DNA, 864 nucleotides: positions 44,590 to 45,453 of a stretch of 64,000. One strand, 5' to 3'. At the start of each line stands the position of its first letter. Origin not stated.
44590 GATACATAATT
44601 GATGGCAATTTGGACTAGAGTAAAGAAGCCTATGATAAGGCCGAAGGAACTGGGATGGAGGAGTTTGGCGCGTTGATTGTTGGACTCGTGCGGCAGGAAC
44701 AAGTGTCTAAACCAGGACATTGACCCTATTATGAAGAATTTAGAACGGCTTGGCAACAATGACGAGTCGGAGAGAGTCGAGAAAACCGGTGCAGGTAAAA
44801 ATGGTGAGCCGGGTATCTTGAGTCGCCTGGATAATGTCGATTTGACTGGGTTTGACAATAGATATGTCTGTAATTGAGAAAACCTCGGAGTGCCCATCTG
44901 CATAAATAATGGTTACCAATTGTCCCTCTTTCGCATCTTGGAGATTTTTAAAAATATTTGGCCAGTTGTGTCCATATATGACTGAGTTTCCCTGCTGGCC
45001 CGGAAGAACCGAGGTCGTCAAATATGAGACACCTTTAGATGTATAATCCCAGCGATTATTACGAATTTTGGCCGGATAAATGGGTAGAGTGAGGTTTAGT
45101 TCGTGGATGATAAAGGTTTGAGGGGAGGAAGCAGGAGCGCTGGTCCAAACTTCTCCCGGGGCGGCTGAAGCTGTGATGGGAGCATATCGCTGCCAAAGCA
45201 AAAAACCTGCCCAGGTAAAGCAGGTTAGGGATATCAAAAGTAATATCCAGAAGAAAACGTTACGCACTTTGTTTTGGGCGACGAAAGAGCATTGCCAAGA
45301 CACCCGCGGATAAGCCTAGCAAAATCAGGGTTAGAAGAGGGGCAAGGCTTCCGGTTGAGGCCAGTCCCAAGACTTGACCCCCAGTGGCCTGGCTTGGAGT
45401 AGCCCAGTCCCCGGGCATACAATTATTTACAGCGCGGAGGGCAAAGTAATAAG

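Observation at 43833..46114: Sortase with a neighbouring LAXTG-type substrate (FN3 protein) and a CAP-domain surface protein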

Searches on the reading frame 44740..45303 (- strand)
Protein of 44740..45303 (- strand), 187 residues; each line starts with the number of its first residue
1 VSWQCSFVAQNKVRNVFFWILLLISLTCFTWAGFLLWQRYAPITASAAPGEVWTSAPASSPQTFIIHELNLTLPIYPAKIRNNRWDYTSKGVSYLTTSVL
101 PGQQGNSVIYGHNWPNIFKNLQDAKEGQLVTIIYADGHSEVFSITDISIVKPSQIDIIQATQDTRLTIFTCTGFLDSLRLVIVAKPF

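Call 3: search_protein_families(library=pfam, proteins=[window:44740-45303:-], max_evalue=0.01)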
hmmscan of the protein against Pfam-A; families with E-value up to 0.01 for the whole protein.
window:44740-45303:- (187 aa): 1 family
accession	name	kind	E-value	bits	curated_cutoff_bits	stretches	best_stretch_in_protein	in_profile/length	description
PF04203.18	Sortase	-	1.1e-20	74.1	26.6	1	66-186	3-124/125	Sortase domain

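Call 4: search_protein_families(library=ncbifam, proteins=[window:44740-45303:-], max_evalue=0.01)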
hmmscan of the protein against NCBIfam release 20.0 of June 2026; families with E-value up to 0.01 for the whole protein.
window:44740-45303:- (187 aa): 7 families
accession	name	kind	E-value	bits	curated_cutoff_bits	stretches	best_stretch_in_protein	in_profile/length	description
NF033746.1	class_D_sortase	subfamily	1.8e-11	44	165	1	65-174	14-117/135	class D sortase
NF058671.1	sortase_SrtD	exception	4.2e-11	42.9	140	1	66-174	69-171/187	class D sortase, LPxTATN-specific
TIGR03784.1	marine_sortase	equivalog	1e-10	41.5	158.25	1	93-174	79-159/174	class GN sortase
NF033748.1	class_F_sortase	subfamily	1.7e-10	40.7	166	1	56-176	6-138/155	class F sortase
TIGR01076.1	sortase_fam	subfamily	2.6e-10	40.2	39.35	1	66-182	5-123/136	sortase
NF033745.1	class_C_sortase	subfamily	8.3e-10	38.8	160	1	65-184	97-218/220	class C sortase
NF033747.1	class_E_sortase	subfamily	2.7e-05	24.1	160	1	89-182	97-201/211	class E sortase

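Call 8: search_solved_structures(query=window:44740-45303:-, max_evalue=0.01, show_alignments=3)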
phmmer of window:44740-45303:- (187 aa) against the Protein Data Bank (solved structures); distinct sequences matched with E-value up to 0.01: 10.
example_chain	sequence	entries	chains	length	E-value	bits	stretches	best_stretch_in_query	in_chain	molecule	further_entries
2xwg_A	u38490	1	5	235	1.8e-06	31.2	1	64-183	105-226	SORTASE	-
2mlm_A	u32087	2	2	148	5.9e-05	26.2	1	68-175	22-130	Sortase family protein | Sortase A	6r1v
4d70_A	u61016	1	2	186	6e-05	26.2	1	84-174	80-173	SORTASE FAMILY PROTEIN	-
1t2p_A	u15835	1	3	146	0.00015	24.9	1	68-175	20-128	sortase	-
1ija_A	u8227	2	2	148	0.00015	24.9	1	68-175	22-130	Sortase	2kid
2kw8_A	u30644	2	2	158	0.0007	22.7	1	71-184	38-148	LPXTG-site transpeptidase family protein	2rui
3rcc_A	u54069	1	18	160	0.0028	20.7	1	115-182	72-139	Sortase SrtA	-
7s56_A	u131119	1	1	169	0.0033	20.5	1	115-182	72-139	Class A sortase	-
6ixz_A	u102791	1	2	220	0.0048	20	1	66-174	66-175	Sortase family protein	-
7d6p_A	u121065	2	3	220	0.0049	20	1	66-174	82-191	Sortase family protein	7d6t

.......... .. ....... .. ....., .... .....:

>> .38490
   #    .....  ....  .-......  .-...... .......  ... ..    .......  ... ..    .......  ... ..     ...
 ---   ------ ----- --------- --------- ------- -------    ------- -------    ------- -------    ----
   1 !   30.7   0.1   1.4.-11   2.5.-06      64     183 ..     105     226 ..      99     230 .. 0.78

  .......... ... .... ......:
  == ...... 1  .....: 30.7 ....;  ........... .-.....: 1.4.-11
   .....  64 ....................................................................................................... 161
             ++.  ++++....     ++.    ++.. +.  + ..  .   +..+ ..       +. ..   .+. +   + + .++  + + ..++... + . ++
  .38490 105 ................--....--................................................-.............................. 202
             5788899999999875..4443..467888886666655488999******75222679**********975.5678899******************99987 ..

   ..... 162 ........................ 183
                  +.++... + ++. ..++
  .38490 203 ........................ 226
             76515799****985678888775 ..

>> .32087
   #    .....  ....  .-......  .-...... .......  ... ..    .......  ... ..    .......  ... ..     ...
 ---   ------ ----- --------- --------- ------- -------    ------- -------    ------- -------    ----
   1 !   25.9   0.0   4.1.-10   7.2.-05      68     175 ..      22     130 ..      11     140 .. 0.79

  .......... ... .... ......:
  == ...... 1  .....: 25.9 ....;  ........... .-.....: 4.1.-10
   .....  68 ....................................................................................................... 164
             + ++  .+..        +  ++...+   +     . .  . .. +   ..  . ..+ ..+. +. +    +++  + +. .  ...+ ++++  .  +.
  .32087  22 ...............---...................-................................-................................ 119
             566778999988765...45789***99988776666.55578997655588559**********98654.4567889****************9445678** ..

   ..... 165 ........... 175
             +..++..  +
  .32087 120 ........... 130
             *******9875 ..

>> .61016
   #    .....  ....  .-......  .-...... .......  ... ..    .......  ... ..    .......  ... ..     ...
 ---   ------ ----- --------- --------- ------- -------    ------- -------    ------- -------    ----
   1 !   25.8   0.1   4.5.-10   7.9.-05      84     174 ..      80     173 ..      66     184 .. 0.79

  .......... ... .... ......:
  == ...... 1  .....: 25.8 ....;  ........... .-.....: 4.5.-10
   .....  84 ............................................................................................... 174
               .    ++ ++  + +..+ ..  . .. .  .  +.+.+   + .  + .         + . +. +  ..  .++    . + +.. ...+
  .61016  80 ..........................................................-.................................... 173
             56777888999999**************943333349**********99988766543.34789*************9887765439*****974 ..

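Call 9: find_homologous_proteins(query=window:44740-45303:-)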
Query window:44740-45303:- (187 aa): 217 proteins with E <= 0.001 among 274 candidates; the best 120 are listed.
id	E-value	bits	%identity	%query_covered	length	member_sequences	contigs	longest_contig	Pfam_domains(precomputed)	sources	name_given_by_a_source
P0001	3.6e-113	394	99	94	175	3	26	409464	PF04203.19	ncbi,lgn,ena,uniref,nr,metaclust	ncbi:MAG TPA: sortase [Patescibacteria group bacterium]|uniref:Sortase n=1 Tax=Candidatus Amesbacter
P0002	6.1e-45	171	48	88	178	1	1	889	PF04203.19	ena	-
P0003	4.2e-43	165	45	91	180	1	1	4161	PF04203.19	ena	-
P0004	6.1e-43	165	48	93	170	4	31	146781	PF04203.19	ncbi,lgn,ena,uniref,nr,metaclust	ncbi:hypothetical protein A3D85_02790 [Candidatus Amesbacteria bacterium RIFCSPHIGHO2_02_FULL_47_9]|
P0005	2.3e-42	163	45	91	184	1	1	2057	PF04203.19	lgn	-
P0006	1.1e-41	161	44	91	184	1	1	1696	PF04203.19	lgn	-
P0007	4.4e-41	159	45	88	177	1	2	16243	PF04203.19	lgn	-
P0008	4.7e-41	159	44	93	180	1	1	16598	PF04203.19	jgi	-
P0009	4.8e-41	159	42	93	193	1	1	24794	PF04203.19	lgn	-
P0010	5.8e-41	158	48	88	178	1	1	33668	PF04203.19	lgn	-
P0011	6.0e-41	158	44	91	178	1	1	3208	PF04203.19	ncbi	-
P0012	6.6e-41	158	46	92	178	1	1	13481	PF04203.19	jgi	jgi:LPXTG-site transpeptidase (sortase) family protein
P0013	4.1e-40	156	46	81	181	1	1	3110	PF04203.19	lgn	-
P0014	4.8e-40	155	43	92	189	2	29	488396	PF04203.19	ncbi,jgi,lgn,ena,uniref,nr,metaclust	ncbi:hypothetical protein A2715_04540 [Candidatus Woesebacteria bacterium RIFCSPHIGHO2_01_FULL_39_32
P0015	5.8e-40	155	43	89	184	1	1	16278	PF04203.19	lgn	-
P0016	7.1e-40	155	44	91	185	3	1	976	PF04203.19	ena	-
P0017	1.3e-39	154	42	88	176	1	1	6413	PF04203.19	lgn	-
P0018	1.7e-39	154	43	91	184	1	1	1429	PF04203.19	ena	-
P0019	1.8e-39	154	42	92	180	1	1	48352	PF04203.19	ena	-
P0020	2.1e-39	153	46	85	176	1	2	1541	PF04203.19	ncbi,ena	-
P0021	2.8e-39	153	44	88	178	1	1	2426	PF04203.19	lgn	-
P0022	5.3e-39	152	40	88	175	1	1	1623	PF04203.19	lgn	-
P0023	9.1e-39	151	43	89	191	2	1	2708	PF04203.19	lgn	-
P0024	1.3e-38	151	41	92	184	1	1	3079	PF04203.19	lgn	-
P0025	1.8e-38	150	48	80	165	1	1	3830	PF04203.19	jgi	jgi:LPXTG-site transpeptidase (sortase) family protein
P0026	1.9e-38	150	42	94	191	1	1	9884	PF04203.19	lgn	-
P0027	2.0e-38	150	43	92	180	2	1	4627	PF04203.19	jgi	-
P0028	2.2e-38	150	44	90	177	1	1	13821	PF04203.19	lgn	-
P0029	2.2e-38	150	43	93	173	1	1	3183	PF04203.19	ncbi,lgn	-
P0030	2.4e-38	150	41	88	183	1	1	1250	PF04203.19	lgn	-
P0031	2.4e-38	150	43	90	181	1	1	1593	PF04203.19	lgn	-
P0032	2.6e-38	150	45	90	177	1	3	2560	PF04203.19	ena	-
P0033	3.1e-38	149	44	88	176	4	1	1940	PF04203.19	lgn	-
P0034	3.7e-38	149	42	88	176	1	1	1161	PF04203.19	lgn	-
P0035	4.0e-38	149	44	89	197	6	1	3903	PF04203.19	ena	-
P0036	4.3e-38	149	44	90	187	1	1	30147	PF04203.19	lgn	-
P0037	6.5e-38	148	43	88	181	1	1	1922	PF04203.19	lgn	-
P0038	6.5e-38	148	46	88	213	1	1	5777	PF04203.19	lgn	-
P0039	1.1e-37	148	42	89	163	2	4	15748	PF04203.19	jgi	-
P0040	1.6e-37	147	44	79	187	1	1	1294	PF04203.19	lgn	-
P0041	1.8e-37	147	44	89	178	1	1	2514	PF04203.19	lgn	-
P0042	2.4e-37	147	44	90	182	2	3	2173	PF04203.19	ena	-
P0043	3.0e-37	146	44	86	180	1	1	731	PF04203.19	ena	-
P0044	3.4e-37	146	41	92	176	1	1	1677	PF04203.19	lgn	-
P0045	3.9e-37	146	43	82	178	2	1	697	PF04203.19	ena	-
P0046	4.4e-37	146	47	83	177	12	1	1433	PF04203.19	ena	-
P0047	4.6e-37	146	41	89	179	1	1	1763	PF04203.19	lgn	-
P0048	5.5e-37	145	41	90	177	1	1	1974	PF04203.19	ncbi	-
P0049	5.7e-37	145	42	94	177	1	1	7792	PF04203.19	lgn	-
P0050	5.9e-37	145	44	82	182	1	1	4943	PF04203.19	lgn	-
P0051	7.0e-37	145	44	92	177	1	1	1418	PF04203.19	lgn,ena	-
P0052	7.9e-37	145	43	88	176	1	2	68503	PF04203.19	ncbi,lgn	-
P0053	8.6e-37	145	43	81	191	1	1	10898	PF04203.19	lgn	-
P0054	9.5e-37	145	41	92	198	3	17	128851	PF04203.19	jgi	-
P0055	1.2e-36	144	41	92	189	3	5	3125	PF04203.19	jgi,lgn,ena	-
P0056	1.3e-36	144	41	87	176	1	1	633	PF04203.19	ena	-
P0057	1.7e-36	144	41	94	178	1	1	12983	PF04203.19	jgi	jgi:LPXTG-site transpeptidase (sortase) family protein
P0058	2.0e-36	144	44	83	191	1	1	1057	PF04203.19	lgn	-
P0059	2.1e-36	144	43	90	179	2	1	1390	PF04203.19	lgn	-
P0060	2.2e-36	143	40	92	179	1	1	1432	PF04203.19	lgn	-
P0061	4.4e-36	142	46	71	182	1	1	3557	PF04203.19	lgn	-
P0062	4.8e-36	142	39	99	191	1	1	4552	PF04203.19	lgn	-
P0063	4.9e-36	142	43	82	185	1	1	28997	PF04203.19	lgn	-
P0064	6.9e-36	142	42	92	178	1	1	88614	PF04203.19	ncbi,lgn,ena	-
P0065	1.1e-35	141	42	89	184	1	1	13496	PF04203.19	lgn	-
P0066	1.2e-35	141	42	82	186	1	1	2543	PF04203.19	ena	-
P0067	1.2e-35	141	43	94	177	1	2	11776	PF04203.19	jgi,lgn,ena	-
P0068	1.2e-35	141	46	88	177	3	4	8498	PF04203.19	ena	-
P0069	1.8e-35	141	39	93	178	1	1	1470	PF04203.19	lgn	-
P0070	2.7e-35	140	52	71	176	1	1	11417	PF04203.19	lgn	-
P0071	2.8e-35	140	43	93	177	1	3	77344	PF04203.19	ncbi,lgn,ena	-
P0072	2.9e-35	140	46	89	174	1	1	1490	PF04203.19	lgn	-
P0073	3.1e-35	140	39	89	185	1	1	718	PF04203.19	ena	-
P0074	3.8e-35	139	42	88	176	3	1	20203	PF04203.19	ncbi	-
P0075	5.1e-35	139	42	92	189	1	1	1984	PF04203.19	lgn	-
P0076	5.5e-35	139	41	92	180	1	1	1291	PF04203.19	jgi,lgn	-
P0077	6.4e-35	139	42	88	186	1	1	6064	PF04203.19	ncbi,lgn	-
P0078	6.9e-35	139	40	88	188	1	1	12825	PF04203.19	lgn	-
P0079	7.3e-35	139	39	89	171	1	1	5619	PF04203.19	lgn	-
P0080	7.4e-35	138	43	83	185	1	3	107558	PF04203.19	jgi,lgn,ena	-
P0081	1.5e-34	138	40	94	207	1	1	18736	PF04203.19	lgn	-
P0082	1.5e-34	138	45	82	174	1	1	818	PF04203.19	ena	-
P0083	1.6e-34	137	42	92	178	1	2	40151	PF04203.19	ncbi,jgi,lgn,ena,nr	ncbi:MAG TPA: sortase [Candidatus Sulfotelmatobacter sp.]|jgi:LPXTG-site transpeptidase (sortase) fa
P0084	1.7e-34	137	43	82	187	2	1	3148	PF04203.19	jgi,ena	-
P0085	1.7e-34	137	40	88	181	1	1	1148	PF04203.19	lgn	-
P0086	1.8e-34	137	41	88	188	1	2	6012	PF04203.19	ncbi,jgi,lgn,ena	-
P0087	1.8e-34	137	43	82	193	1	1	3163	PF04203.19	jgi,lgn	jgi:LPXTG-site transpeptidase (sortase) family protein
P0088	2.0e-34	137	42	81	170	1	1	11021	PF04203.19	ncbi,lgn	-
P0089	2.2e-34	137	42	88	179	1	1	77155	PF04203.19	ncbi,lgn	-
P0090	2.7e-34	137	49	67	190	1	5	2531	PF04203.19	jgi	jgi:LPXTG-site transpeptidase (sortase) family protein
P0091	2.7e-34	137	39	88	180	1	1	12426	PF04203.19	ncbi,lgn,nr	ncbi:MAG: sortase [bacterium]|nr:sortase [bacterium]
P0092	3.0e-34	137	39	90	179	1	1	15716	PF04203.19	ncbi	-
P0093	3.0e-34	136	40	89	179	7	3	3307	PF04203.19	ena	-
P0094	3.2e-34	136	39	93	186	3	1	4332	PF04203.19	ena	-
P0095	3.9e-34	136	42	88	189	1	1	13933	PF04203.19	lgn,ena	-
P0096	4.1e-34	136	40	88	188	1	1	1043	PF04203.19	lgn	-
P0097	4.3e-34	136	39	90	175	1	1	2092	PF04203.19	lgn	-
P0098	5.6e-34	136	39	88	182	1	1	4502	PF04203.19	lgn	-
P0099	5.7e-34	136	40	82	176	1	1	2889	PF04203.19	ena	-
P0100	6.1e-34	136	42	82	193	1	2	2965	PF04203.19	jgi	jgi:LPXTG-site transpeptidase (sortase) family protein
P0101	6.1e-34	135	42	80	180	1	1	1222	PF04203.19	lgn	-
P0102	6.1e-34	135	43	82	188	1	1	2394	PF04203.19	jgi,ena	-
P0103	6.6e-34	135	38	92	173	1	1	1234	PF04203.19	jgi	jgi:LPXTG-site transpeptidase (sortase) family protein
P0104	7.7e-34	135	41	93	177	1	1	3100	PF04203.19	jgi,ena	-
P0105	1.0e-33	135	40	88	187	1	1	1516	PF04203.19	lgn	-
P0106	1.1e-33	135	41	93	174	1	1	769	PF04203.19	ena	-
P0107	1.1e-33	135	38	91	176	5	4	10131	PF04203.19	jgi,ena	-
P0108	1.4e-33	134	43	90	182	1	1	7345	PF04203.19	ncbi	-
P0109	1.6e-33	134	41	88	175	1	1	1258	PF04203.19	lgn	-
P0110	2.1e-33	134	39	92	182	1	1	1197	PF04203.19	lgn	-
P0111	2.2e-33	134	46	68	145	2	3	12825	PF04203.19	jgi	jgi:LPXTG-site transpeptidase (sortase) family protein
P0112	2.9e-33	133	40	88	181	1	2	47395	PF04203.19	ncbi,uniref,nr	ncbi:hypothetical protein A2Z00_00455 [Candidatus Gottesmanbacteria bacterium RBG_13_45_10]|uniref:S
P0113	3.2e-33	133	44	79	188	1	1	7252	PF04203.19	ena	-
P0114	3.4e-33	133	40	88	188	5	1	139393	PF04203.19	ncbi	-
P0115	3.7e-33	133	39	92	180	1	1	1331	PF04203.19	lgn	-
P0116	3.8e-33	133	48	66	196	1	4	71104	PF04203.19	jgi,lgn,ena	-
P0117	3.8e-33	133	41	92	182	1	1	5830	PF04203.19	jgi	jgi:LPXTG-site transpeptidase (sortase) family protein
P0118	3.9e-33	133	41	88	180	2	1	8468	PF04203.19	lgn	-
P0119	4.1e-33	133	52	59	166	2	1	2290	PF04203.19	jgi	-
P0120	4.3e-33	133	39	91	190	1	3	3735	PF04203.19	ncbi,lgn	-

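Call 14: find_related_loci(query=A1, collection=genome_contigs, flank=10000)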
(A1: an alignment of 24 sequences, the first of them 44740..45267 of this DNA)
Query A1 (175 aa) in genome_contigs; peptide patterns used: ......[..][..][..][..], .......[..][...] (x = any residue, [..] = any of these).
191 stretches matched a pattern; 184 encode a relative of the query (tblastn E <= 1e-3); the best 80 are kept; 80 distinct loci.
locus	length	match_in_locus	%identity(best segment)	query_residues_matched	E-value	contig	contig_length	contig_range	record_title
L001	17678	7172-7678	48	1-174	1e-49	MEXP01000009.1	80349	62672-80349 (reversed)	MAG: Candidatus Amesbacteria bacterium RIFCSPLOWO2_01_FULL_49_25 rifcsplowo2_01_scaffold_225, whole genome shotgun seque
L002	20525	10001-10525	44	1-172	4e-47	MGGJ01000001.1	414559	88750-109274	MAG: Candidatus Woesebacteria bacterium RIFCSPHIGHO2_01_FULL_39_32 rifcsphigho2_01_scaffold_107, whole genome shotgun se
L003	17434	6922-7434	44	8-175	2e-46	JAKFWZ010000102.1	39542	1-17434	MAG: Candidatus Daviesbacteria bacterium isolate ND2_Bin_11 ND2_0000087, whole genome shotgun sequence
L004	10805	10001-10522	43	6-173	2e-45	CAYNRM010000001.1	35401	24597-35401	MAG TPA_asm: uncultured Gammaproteobacteria bacterium isolate SRP128246_co1_67 genome assembly, contig: NODE_1796_length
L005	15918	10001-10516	45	7-174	1e-45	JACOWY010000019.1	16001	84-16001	MAG: Candidatus Chisholmbacteria bacterium isolate NC_groundwater_139_Ag_S-0.1um_49_11 S4_GD2017_2_S1_scaffold_6283, who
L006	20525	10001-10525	45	1-172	7e-45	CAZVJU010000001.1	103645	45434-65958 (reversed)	MAG TPA_asm: uncultured Gammaproteobacteria bacterium isolate SRP050083_co3_9 genome assembly, contig: NODE_59_length_10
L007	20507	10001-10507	42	8-172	2e-45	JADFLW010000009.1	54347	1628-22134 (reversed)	MAG: Patescibacteria group bacterium isolate B55T1B8 B55T1B8_NODE775, whole genome shotgun sequence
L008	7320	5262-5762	47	5-172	9e-45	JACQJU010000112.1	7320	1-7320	MAG: Candidatus Gottesmanbacteria bacterium isolate NC_groundwater_1159_Ag_S-0.1um_39_55 S_p1_S3_coassembly_k141_1956710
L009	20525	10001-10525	45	1-174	3e-44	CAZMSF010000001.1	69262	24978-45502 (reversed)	MAG TPA_asm: uncultured Gammaproteobacteria bacterium isolate SRP135725_co1_372 genome assembly, contig: NODE_272_length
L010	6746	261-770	41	8-174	8e-43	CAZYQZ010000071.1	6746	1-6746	MAG TPA_asm: uncultured Gammaproteobacteria bacterium isolate SRP292972_co1_80 genome assembly, contig: NODE_4573_length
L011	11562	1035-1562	41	1-172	7e-43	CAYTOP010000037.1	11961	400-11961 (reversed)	MAG TPA_asm: uncultured Gammaproteobacteria bacterium isolate SRP050083_co1_427 genome assembly, contig: NODE_2442_lengt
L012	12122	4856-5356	45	10-172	3e-42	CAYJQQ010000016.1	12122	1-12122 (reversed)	MAG TPA_asm: uncultured Gammaproteobacteria bacterium isolate ERP125453_co1_343 genome assembly, contig: NODE_5886_lengt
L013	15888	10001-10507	43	8-172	5e-42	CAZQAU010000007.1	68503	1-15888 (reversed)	MAG TPA_asm: uncultured Gammaproteobacteria bacterium isolate SRP292972_co1_101 genome assembly, contig: NODE_310_length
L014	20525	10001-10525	44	1-174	1e-41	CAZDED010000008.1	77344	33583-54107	MAG TPA_asm: uncultured Gammaproteobacteria bacterium isolate SRP278252_co2_138 genome assembly, contig: NODE_482_length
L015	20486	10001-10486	43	16-173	1e-41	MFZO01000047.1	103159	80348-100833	MAG: Candidatus Roizmanbacteria bacterium RIFCSPHIGHO2_02_FULL_38_11 rifcsphigho2_02_scaffold_808, whole genome shotgun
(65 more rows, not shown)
